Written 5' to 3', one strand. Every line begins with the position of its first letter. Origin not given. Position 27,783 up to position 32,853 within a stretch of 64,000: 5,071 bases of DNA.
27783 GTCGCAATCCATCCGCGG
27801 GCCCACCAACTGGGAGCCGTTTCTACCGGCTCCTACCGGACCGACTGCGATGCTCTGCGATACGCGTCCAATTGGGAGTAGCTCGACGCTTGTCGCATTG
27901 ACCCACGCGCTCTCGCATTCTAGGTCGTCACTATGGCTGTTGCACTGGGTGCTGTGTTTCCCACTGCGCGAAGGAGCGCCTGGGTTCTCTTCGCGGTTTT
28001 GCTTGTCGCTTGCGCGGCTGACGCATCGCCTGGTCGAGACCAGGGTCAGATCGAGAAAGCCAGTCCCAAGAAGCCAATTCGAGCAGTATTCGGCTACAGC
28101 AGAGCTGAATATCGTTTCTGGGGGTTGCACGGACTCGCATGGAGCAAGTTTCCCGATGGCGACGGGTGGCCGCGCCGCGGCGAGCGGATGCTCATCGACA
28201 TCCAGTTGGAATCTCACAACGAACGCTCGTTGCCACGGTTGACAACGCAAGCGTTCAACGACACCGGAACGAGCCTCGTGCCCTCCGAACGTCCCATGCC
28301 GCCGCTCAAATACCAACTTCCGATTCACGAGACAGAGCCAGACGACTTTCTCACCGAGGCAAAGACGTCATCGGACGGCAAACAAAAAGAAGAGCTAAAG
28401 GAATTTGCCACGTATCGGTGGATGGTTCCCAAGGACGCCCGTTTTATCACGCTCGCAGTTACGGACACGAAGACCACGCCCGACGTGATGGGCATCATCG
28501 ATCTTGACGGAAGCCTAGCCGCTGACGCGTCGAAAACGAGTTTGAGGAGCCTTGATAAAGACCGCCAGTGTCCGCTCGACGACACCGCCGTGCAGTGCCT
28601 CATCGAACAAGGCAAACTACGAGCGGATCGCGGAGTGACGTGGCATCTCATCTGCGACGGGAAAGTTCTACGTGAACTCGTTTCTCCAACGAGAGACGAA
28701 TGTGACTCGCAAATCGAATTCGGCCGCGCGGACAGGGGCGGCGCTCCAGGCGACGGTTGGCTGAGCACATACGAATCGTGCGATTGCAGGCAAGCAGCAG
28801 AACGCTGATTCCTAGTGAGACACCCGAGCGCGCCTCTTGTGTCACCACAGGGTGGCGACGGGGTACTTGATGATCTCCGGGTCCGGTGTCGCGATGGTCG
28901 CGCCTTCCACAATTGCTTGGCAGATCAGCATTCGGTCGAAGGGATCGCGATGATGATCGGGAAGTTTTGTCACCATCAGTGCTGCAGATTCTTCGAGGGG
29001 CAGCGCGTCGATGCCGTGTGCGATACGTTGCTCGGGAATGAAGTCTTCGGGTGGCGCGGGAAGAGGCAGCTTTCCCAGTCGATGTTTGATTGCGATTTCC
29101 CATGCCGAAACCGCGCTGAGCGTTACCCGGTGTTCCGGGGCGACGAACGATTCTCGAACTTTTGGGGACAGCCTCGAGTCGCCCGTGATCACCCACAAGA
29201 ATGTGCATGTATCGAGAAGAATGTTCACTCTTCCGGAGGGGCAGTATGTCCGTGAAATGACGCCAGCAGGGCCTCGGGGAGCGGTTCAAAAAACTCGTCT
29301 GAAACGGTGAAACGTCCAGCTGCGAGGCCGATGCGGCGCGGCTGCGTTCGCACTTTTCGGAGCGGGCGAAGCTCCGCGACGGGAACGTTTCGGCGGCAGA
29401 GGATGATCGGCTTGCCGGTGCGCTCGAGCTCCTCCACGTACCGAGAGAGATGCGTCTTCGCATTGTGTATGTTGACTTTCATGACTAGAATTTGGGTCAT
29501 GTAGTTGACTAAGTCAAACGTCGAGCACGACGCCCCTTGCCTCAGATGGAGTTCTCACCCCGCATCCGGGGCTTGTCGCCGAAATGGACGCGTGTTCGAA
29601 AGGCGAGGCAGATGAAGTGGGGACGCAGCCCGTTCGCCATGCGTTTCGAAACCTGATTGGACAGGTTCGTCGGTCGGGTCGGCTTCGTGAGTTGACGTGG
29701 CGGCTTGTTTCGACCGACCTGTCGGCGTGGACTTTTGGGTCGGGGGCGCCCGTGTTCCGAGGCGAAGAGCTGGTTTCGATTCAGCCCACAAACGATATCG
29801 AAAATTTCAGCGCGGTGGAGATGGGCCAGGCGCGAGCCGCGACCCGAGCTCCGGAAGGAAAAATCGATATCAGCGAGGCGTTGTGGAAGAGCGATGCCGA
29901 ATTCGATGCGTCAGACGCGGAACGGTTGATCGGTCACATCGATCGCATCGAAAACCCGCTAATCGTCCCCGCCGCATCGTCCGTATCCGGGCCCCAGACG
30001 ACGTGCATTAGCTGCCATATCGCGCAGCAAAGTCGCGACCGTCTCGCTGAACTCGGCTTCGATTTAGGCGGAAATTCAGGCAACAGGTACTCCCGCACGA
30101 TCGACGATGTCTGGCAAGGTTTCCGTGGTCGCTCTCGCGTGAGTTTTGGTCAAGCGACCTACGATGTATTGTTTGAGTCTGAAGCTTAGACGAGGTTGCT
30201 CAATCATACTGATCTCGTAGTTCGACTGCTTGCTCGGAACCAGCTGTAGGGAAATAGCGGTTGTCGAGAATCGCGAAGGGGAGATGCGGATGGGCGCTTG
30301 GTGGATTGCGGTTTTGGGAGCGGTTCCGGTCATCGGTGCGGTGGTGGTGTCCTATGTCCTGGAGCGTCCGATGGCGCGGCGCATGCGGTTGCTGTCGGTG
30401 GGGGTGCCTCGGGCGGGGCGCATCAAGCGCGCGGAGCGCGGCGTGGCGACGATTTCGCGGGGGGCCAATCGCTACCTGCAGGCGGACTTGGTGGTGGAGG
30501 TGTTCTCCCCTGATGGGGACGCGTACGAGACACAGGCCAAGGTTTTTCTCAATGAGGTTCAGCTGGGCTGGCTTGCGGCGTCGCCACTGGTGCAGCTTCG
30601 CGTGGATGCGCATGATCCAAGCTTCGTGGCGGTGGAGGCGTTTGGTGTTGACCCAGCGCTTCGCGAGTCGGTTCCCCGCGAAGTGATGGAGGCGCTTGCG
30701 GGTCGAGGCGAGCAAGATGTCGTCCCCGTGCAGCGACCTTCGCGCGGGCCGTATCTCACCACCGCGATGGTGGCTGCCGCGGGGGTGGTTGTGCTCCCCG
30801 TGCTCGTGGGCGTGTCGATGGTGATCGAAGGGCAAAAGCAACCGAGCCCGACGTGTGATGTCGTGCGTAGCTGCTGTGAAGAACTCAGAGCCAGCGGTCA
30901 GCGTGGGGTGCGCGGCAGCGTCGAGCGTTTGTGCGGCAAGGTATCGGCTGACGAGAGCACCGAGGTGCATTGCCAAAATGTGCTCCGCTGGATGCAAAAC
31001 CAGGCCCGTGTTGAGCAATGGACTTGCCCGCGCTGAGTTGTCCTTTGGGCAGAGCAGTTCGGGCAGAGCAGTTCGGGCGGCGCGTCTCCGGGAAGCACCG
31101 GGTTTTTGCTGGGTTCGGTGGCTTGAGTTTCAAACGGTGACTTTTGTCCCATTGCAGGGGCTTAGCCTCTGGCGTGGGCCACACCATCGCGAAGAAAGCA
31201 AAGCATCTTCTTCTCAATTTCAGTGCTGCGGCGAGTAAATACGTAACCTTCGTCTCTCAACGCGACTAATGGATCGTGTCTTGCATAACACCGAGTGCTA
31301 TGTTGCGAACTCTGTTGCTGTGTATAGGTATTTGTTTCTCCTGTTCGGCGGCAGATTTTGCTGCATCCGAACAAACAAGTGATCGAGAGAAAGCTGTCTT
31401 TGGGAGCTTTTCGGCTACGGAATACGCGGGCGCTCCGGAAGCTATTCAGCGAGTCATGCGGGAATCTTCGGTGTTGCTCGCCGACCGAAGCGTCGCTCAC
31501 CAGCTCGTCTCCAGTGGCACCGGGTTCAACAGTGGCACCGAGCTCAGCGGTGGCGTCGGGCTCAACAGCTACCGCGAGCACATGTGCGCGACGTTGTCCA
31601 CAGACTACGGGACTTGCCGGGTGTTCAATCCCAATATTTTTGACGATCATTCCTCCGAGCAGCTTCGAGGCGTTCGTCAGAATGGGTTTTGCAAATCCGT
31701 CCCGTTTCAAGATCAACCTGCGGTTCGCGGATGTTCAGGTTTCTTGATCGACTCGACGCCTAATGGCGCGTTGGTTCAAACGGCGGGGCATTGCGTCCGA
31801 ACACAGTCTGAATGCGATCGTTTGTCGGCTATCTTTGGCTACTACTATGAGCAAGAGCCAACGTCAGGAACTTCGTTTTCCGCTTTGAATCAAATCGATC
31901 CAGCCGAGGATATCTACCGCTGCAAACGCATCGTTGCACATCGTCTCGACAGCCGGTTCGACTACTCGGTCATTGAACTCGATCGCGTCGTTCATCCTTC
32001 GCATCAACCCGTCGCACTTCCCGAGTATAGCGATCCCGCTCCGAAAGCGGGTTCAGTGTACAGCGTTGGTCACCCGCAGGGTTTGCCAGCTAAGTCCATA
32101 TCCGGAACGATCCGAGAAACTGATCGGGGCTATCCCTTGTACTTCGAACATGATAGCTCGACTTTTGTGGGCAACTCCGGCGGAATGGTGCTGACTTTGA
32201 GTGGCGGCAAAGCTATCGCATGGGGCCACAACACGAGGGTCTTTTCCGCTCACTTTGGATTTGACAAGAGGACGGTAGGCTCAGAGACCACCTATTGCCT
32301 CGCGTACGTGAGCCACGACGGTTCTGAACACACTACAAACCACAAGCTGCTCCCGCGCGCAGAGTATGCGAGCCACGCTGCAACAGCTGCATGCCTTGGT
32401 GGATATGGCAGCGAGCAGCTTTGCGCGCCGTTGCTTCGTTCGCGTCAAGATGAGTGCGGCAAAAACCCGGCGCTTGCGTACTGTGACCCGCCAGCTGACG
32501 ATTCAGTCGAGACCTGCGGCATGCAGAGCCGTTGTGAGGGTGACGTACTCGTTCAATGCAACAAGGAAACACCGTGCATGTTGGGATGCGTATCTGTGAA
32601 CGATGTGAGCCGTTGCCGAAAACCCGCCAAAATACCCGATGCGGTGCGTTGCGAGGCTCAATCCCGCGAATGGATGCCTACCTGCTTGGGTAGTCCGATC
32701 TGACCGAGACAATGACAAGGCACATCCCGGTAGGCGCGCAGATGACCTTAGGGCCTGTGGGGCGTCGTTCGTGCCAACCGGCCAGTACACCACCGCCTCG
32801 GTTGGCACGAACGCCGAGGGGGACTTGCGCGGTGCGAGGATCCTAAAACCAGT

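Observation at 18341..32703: Nine orphan lipoproteins share a short pro-leader (C-x-A...EK[S/A]) but have unrelated C-termini: candidate polymorphic released-effector system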

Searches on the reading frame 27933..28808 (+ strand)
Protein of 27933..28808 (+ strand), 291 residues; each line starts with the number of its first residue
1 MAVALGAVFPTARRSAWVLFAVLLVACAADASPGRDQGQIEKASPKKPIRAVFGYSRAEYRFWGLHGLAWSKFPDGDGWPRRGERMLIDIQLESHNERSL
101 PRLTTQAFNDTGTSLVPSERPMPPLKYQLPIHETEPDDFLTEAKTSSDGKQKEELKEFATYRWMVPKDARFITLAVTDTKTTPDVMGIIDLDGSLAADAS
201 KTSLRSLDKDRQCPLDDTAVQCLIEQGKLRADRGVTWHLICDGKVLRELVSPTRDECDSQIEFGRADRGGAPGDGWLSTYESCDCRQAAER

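Call 6: search_protein_families(library=pfam, proteins=[window:27933-28808:+], max_evalue=0.1)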
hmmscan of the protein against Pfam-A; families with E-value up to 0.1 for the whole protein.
window:27933-28808:+ (291 aa): 0 families

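Call 7: search_protein_families(library=ncbifam, proteins=[window:27933-28808:+], max_evalue=0.1)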
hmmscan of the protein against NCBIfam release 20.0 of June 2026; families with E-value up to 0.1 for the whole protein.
window:27933-28808:+ (291 aa): 0 families

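Call 60: search_protein_representatives(protein=window:27933-28808:+)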
Query: 291 residues. Proteins with E-value up to 0.001 (for the whole library): 1; up to 1e-10: 1; up to 1e-30: 1. The best 1 are listed.
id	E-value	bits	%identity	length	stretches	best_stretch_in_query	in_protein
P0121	3.6e-197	670.1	100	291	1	1-291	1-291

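Call 69: predict_structure(protein=window:28011-28805:+)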
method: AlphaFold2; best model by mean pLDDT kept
length: 265 residues; sequences in the alignment: 1
mean_pLDDT: 37.0   pTM: 0.25
mean pLDDT of the five models: 37.0, 31.4, 29.9, 29.6, 28.7
residues with pLDDT >= 90: 0; 70-90: 2; 50-70: 16; < 50: 247
segments of 3 or more residues with pLDDT < 50: 1-79, 89-114, 127-265
pLDDT, mean of each block of 10 residues (from residue 1): 31 39 38 31 34 44 44 40 53 33 31 51 54 33 34 32 34 30 30 40 37 38 40 33 32 30 28
secondary structure, 60 per line:
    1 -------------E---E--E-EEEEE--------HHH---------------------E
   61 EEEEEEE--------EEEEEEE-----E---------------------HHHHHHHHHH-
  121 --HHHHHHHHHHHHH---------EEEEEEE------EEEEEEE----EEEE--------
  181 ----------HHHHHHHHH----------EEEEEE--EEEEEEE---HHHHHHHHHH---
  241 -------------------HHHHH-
elements in order: E23-27 E60-67 E76-82 H110-119 H123-135 E145-151 E158-164 E169-172 H191-199 E210-215 E218-224 H228-237 H260-264

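Call 71: search_protein_families(library=phrogs, proteins=[window:27933-28808:+], max_evalue=0.01)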
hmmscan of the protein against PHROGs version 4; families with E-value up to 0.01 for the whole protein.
window:27933-28808:+ (291 aa): 0 families

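Call 72: search_protein_families(library=padloc, proteins=[window:27933-28808:+], max_evalue=0.01)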
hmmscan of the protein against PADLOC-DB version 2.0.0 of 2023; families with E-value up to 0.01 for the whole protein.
window:27933-28808:+ (291 aa): 0 families

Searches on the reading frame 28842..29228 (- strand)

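Call 59: search_protein_families(library=pfam, proteins=[window:28842-29228:-], max_evalue=0.01)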
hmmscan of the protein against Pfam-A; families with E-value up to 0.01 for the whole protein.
window:28842-29228:- (128 aa): 1 family
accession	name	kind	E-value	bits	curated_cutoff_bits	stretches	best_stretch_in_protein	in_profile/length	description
PF01850.27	PIN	-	7.4e-10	39.9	23.6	1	3-122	1-117/120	PIN domain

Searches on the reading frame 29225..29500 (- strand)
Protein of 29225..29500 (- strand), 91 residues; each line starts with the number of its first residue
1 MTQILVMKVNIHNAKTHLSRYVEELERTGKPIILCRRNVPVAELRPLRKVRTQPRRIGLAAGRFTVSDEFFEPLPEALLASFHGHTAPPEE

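Call 59: search_protein_families(library=pfam, proteins=[window:29225-29500:-], max_evalue=0.01)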
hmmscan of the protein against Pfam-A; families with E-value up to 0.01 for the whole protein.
window:29225-29500:- (91 aa): 1 family
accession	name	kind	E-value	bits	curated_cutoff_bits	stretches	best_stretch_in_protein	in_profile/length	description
PF02604.26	PhdYeFM_antitox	-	3.3e-08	33.6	29.8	1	8-49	3-44/74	Antitoxin Phd_YefM, type II toxin-antitoxin system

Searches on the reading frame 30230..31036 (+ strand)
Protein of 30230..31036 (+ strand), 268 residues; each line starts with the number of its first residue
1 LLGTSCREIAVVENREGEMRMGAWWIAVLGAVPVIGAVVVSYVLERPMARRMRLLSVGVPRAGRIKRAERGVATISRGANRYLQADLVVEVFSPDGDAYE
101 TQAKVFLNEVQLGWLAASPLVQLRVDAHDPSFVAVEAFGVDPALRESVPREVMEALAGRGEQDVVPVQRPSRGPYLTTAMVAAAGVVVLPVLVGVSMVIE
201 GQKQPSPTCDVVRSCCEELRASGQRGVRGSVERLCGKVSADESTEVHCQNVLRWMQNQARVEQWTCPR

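Call 59: search_protein_families(library=pfam, proteins=[window:30230-31036:+], max_evalue=0.01)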
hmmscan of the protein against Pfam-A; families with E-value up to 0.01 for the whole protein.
window:30230-31036:+ (268 aa): 1 family
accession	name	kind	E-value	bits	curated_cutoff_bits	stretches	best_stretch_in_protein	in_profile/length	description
PF19545.4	DUF6069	-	0.0045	17.5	27.2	0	16-51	41-75/129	Family of unknown function (DUF6069)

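Call 71: search_protein_families(library=phrogs, proteins=[window:30230-31036:+], max_evalue=0.01)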
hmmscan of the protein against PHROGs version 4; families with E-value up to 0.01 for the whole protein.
window:30230-31036:+ (268 aa): 0 families

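Call 72: search_protein_families(library=padloc, proteins=[window:30230-31036:+], max_evalue=0.01)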
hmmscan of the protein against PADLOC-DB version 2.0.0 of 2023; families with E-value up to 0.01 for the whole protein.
window:30230-31036:+ (268 aa): 0 families

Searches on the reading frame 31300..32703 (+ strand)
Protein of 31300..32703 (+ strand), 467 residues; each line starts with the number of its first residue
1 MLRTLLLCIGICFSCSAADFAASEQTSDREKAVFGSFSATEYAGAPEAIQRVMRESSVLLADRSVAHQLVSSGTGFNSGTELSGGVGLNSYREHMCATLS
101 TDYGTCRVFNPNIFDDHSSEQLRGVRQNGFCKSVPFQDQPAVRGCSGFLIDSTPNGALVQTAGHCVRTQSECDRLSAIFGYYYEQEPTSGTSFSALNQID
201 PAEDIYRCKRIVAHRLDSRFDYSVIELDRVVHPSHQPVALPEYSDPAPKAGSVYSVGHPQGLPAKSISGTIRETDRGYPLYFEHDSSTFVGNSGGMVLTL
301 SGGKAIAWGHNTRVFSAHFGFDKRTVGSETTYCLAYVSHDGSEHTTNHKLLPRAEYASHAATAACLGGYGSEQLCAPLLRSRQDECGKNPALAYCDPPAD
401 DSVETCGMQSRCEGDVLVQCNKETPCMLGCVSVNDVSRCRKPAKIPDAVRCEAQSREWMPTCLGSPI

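Call 6: search_protein_families(library=pfam, proteins=[window:31300-32703:+], max_evalue=0.1)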
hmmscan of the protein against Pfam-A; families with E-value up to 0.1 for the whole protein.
window:31300-32703:+ (467 aa): 2 families
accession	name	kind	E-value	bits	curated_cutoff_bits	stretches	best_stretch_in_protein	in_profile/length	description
PF13365.12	Trypsin_2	-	3.5e-12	47.7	27.6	1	145-306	1-142/144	Trypsin-like peptidase domain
PF00089.32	Trypsin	-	0.00041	20.7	20.6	1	133-261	11-134/220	Trypsin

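Call 7: search_protein_families(library=ncbifam, proteins=[window:31300-32703:+], max_evalue=0.1)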
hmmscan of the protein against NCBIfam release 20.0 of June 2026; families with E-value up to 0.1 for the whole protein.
window:31300-32703:+ (467 aa): 1 family
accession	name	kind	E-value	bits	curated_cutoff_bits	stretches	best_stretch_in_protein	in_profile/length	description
NF002591.0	PRK02249.1-5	equivalog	0.094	11.9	479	0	152-185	295-328/351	DNA primase regulatory subunit PriL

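Call 34: find_homologous_proteins(query=window:31300-32703:+, max_evalue=0.00001)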
Query window:31300-32703:+ (467 aa): 175 proteins with E <= 0.00001 among 8000 candidates; the best 120 are listed.
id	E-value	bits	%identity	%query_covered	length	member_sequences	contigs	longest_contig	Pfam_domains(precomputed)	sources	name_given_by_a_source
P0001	0.0e+0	1087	100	100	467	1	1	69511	PF13365.13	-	-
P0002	8.5e-73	264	37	96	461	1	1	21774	PF13365.13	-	-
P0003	3.0e-21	94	38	37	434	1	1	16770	PF13365.13,PF01483.28,PF00089.33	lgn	-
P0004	3.4e-21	94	36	39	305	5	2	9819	PF13365.13,PF00089.33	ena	-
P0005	6.1e-21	93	33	49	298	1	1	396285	PF13365.13,PF00089.33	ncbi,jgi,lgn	ncbi:MAG: serine protease [Bacteriovorax sp.]|jgi:V8-like Glu-specific endopeptidase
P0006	1.5e-20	92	38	41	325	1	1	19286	PF13365.13,PF00089.33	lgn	-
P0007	1.6e-18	85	35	45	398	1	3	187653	PF13365.13,PF00089.33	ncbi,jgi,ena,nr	ncbi:MAG TPA: hypothetical protein DCS63_09145 [Elusimicrobia bacterium]|nr:hypothetical protein [El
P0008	5.6e-18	83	34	40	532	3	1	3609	PF13365.13,PF00089.33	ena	-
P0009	1.9e-17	82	34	37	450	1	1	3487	PF13365.13,PF01483.28,PF00089.33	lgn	-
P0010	3.6e-17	81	38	41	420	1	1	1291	PF13365.13,PF13606.13,PF13857.13,PF12796.14,PF00023.37,PF13637.13,PF00089.33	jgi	-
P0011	6.7e-17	80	36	37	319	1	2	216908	PF13365.13,PF00089.33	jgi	jgi:V8-like Glu-specific endopeptidase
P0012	7.0e-17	80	35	39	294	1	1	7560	PF13365.13,PF00089.33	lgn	-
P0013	7.4e-17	80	34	36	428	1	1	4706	PF13365.13,PF00089.33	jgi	jgi:hypothetical protein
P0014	1.9e-16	78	33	37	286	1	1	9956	PF13365.13,PF00089.33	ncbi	-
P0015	1.9e-16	78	34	36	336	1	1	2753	PF13365.13,PF00089.33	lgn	-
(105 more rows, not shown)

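Call 80: search_solved_structures(query=window:31300-32703:+, max_evalue=0.01, show_alignments=4)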
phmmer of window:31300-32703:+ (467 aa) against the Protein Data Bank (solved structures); distinct sequences matched with E-value up to 0.01: 2.
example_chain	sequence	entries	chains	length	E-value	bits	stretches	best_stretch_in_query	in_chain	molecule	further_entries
6veh_A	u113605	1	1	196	0.0034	19.6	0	358-389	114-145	HEAT repeat domain-containing protein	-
6ft5_A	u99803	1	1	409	0.0087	18.3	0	354-387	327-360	alphaRep A3_A3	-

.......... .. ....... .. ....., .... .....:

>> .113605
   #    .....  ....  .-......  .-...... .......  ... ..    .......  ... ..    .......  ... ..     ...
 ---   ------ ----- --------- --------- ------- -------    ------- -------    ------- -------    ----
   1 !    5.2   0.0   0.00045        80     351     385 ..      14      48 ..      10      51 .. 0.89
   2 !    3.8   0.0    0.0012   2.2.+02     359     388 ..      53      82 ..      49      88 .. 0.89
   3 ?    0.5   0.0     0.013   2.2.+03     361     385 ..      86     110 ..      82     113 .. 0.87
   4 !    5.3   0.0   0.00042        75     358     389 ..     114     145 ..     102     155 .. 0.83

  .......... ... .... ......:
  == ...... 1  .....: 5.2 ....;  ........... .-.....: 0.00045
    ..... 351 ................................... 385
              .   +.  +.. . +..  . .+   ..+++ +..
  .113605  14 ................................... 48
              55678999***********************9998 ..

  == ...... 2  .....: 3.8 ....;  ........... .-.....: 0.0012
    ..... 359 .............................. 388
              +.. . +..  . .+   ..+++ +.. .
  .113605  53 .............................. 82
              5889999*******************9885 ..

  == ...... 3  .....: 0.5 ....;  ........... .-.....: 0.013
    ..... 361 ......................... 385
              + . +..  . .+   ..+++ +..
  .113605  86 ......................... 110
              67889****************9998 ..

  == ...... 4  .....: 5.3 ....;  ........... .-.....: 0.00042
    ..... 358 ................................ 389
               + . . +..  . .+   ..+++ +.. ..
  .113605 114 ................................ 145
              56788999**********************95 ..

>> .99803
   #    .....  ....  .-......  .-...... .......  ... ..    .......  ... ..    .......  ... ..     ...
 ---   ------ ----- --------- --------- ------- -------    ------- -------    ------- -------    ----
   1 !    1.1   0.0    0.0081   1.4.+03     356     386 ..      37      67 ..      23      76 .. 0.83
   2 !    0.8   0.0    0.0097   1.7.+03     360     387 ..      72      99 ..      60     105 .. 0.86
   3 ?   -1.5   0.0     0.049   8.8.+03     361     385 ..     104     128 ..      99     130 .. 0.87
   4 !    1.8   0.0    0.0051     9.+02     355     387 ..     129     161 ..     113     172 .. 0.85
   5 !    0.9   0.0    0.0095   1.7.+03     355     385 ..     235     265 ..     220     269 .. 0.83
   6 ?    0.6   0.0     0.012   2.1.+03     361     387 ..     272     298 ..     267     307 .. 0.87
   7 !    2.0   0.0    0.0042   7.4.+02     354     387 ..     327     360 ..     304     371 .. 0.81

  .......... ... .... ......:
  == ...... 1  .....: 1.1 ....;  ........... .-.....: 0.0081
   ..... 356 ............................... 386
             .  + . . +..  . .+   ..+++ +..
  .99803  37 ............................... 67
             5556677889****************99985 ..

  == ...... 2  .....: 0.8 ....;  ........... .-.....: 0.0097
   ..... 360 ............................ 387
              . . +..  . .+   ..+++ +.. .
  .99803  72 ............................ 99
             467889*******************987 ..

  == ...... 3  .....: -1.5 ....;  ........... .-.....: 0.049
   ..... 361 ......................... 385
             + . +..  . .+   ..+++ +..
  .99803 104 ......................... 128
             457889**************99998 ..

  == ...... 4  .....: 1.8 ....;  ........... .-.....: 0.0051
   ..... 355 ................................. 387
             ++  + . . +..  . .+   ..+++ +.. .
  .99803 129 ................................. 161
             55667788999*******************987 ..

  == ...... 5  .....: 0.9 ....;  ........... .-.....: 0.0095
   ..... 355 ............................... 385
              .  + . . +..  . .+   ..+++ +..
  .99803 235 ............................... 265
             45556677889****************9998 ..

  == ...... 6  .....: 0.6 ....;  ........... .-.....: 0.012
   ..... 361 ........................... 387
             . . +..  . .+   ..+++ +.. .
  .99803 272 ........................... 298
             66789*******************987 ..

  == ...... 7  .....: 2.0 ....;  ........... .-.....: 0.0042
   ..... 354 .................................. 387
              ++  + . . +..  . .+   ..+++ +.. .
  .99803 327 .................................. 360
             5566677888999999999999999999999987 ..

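Call 82: search_solved_structures(query=A5, max_evalue=0.001, show_alignments=3)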
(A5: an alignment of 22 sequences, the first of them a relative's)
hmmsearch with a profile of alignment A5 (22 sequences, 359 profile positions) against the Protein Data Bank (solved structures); distinct sequences matched with E-value up to 0.001: 119 (the best 60 are shown).
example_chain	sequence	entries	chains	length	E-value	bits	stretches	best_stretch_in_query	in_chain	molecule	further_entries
1p3c_A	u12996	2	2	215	1.8e-12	50.4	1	95-255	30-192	glutamyl-endopeptidase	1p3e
6bqm_A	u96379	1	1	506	1.7e-08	37.3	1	93-200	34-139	serine protease VesC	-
2w7s_A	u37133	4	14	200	2.2e-07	33.6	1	162-254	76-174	SERINE PROTEASE SPLA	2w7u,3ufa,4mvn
7vyz_A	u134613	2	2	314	4.4e-07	32.6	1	136-257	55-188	Probable serine protease HtrA1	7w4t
7w21_A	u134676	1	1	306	4.5e-07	32.6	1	137-256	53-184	Probable serine protease HtrA1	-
6ieo_A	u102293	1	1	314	4.6e-07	32.6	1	136-258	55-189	Probable serine protease HtrA (DEGP protein)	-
7w22_A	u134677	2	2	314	4.7e-07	32.5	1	136-257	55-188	Probable serine protease HtrA1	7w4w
7w23_A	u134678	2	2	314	4.7e-07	32.5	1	136-258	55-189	Probable serine protease HtrA1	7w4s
1qy6_A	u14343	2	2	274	4.8e-07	32.5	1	162-252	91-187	serine protease | V8 protease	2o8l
7w4r_A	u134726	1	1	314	5e-07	32.4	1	137-256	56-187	Probable serine protease HtrA1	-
7w25_A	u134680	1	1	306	5.3e-07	32.4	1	136-254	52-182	Probable serine protease HtrA1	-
7w24_A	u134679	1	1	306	5.3e-07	32.4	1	136-256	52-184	Probable serine protease HtrA1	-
7w4v_A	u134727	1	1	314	5.7e-07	32.3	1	136-254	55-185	Probable serine protease HtrA1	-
7vz0_A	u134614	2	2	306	6e-07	32.2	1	136-254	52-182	Probable serine protease HtrA1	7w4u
1wcz_A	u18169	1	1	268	8.6e-07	31.7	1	162-252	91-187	Glutamyl endopeptidase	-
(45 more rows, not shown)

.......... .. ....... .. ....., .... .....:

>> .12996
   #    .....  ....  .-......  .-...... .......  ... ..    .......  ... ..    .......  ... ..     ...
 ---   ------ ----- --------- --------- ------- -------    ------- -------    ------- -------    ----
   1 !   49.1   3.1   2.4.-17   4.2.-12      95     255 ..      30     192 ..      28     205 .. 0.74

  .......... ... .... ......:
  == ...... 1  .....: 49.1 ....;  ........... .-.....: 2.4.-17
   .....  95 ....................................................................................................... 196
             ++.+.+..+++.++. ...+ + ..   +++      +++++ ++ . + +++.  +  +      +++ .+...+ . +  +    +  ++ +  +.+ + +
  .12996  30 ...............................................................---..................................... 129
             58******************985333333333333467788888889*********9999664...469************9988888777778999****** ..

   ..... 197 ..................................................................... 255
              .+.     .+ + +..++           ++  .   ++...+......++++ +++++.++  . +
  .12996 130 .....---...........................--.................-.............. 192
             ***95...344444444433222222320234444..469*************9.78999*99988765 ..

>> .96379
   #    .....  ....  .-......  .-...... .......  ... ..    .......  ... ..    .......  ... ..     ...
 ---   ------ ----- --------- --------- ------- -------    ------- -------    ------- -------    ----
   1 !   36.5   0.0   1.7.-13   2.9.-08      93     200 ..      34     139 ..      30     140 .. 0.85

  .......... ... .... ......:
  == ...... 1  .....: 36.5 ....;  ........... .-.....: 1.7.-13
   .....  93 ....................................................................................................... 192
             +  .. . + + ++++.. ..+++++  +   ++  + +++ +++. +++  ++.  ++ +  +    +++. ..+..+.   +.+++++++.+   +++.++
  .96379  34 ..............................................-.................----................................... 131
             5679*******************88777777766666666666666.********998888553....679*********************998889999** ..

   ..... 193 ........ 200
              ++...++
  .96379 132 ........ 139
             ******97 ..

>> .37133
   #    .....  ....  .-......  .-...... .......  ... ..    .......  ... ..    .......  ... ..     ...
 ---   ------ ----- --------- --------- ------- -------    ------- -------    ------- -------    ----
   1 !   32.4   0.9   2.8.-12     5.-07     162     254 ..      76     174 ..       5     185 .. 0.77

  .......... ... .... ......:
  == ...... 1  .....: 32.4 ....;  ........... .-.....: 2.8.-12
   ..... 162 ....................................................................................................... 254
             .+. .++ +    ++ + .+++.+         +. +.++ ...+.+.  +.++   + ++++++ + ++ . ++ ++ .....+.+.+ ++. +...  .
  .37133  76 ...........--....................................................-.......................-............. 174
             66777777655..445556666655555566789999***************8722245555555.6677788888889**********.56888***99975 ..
